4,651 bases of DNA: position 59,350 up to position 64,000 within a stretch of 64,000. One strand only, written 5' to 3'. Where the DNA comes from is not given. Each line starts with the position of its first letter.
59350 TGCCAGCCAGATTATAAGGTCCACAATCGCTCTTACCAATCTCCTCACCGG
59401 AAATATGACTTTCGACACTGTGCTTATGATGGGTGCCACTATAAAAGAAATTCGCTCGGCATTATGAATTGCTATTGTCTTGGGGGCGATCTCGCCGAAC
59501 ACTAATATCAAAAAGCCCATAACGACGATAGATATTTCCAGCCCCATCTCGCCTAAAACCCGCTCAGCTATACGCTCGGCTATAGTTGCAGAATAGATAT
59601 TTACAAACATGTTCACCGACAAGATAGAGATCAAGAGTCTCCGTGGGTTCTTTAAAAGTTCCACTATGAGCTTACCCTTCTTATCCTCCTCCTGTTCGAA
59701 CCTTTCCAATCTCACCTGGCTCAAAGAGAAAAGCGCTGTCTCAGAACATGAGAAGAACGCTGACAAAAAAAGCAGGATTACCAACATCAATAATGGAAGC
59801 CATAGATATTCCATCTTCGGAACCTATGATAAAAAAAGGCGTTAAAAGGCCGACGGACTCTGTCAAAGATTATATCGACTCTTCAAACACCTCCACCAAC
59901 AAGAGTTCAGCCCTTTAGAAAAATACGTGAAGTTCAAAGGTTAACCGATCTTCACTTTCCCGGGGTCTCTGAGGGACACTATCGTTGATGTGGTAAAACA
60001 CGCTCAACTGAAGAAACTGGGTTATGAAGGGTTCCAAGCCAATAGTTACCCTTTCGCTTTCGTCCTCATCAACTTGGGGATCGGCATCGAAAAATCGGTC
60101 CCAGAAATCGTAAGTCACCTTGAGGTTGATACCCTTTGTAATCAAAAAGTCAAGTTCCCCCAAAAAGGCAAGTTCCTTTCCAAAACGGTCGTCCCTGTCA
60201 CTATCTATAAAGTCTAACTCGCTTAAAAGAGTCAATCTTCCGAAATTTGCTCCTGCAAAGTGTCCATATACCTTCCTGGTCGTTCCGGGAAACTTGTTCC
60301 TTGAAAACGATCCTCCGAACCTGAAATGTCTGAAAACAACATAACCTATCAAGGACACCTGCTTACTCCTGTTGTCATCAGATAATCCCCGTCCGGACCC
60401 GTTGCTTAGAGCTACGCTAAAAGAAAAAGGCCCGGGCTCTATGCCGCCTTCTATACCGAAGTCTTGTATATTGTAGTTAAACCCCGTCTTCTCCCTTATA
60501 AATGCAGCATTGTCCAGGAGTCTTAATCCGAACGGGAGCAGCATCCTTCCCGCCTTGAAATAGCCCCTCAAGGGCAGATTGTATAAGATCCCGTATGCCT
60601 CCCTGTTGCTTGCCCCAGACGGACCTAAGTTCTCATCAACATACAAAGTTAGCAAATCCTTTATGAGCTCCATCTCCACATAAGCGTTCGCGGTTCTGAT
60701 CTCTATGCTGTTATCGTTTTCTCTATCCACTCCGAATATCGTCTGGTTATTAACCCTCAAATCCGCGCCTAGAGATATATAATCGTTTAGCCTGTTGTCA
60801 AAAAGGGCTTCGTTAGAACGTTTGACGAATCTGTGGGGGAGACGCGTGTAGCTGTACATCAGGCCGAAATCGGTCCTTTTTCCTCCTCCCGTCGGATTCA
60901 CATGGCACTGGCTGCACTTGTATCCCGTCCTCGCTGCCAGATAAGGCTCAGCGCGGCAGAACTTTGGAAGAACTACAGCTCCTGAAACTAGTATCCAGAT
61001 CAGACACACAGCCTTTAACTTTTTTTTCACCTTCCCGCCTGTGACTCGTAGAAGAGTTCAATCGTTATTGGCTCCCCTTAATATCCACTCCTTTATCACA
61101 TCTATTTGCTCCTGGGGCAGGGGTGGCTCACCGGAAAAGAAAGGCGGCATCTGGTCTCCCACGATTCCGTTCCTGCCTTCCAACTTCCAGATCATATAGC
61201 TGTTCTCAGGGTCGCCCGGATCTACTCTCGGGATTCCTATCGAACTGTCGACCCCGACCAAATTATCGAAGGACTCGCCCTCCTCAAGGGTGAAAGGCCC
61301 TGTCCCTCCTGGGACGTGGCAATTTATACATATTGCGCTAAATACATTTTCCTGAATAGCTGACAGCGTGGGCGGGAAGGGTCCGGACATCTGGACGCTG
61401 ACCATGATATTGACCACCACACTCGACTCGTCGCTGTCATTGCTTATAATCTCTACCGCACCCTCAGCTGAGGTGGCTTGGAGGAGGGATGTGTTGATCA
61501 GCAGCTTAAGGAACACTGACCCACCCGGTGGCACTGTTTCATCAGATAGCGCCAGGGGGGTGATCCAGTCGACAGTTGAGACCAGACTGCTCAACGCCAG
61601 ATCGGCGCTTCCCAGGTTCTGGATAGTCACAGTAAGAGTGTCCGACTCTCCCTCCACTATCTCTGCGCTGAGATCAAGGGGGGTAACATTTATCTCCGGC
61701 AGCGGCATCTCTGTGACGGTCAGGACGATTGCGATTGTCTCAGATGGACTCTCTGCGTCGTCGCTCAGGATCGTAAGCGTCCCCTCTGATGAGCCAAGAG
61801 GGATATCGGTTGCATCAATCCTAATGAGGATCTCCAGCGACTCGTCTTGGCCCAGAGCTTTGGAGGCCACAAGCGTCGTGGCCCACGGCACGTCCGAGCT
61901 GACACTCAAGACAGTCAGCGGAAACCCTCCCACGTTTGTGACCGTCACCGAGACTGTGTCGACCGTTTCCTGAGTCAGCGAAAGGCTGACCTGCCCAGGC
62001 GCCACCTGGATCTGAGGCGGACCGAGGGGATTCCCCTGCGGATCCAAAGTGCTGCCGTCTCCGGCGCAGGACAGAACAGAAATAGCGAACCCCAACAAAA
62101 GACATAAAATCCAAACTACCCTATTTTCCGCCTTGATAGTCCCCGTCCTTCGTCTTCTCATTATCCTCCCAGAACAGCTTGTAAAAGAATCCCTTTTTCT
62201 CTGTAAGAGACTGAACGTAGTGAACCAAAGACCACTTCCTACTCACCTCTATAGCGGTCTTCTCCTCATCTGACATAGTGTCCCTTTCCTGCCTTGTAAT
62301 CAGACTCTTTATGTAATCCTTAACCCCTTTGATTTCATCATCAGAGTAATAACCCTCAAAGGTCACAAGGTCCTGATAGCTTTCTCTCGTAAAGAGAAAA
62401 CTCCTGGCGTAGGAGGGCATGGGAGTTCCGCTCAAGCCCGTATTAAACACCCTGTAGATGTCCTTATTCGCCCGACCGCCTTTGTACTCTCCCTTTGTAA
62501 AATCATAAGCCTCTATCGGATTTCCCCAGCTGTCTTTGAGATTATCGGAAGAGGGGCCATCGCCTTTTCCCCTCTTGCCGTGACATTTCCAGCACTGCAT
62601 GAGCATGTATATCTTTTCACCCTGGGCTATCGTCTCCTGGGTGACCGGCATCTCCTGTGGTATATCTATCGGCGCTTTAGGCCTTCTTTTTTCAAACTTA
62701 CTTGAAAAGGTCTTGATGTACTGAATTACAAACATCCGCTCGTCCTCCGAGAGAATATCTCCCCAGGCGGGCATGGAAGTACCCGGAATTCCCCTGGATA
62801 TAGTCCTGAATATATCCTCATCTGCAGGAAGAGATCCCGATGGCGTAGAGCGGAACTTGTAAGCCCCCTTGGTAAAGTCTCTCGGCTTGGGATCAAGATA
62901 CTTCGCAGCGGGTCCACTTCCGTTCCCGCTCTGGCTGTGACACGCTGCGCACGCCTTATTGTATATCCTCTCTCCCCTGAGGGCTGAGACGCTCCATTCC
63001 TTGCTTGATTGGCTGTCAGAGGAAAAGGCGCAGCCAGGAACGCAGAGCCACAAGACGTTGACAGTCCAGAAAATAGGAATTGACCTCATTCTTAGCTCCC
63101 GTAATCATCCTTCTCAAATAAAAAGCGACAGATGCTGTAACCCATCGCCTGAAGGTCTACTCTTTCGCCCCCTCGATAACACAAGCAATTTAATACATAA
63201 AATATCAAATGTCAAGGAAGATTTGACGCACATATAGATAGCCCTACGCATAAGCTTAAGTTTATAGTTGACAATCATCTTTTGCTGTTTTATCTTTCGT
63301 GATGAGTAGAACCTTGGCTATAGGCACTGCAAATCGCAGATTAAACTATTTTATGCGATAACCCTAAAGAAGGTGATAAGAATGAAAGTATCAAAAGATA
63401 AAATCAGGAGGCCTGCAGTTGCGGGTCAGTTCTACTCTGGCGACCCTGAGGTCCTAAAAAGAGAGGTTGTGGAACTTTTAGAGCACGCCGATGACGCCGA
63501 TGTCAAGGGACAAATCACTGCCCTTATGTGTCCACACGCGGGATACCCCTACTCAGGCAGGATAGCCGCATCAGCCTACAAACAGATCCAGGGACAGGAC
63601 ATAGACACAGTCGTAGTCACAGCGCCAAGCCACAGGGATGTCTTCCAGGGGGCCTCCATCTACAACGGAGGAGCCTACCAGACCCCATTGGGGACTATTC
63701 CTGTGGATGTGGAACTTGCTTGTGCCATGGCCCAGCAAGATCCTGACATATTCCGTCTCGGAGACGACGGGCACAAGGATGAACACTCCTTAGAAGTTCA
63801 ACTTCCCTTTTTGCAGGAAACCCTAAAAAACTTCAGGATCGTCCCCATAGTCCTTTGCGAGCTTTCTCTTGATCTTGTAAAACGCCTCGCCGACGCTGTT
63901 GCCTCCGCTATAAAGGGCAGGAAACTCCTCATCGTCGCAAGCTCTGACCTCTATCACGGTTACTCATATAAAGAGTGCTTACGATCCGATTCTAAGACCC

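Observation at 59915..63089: Three-gene cytochrome operon ending in a porin with an N-terminal CXXCH: candidate outer-membrane electron conduit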

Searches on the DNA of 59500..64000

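Call 58: search_rna_families(source=window, start=59500, end=64000, threshold=evalue, max_evalue=1)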
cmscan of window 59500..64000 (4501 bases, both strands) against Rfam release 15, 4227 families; matches with E-value up to 1: 0.
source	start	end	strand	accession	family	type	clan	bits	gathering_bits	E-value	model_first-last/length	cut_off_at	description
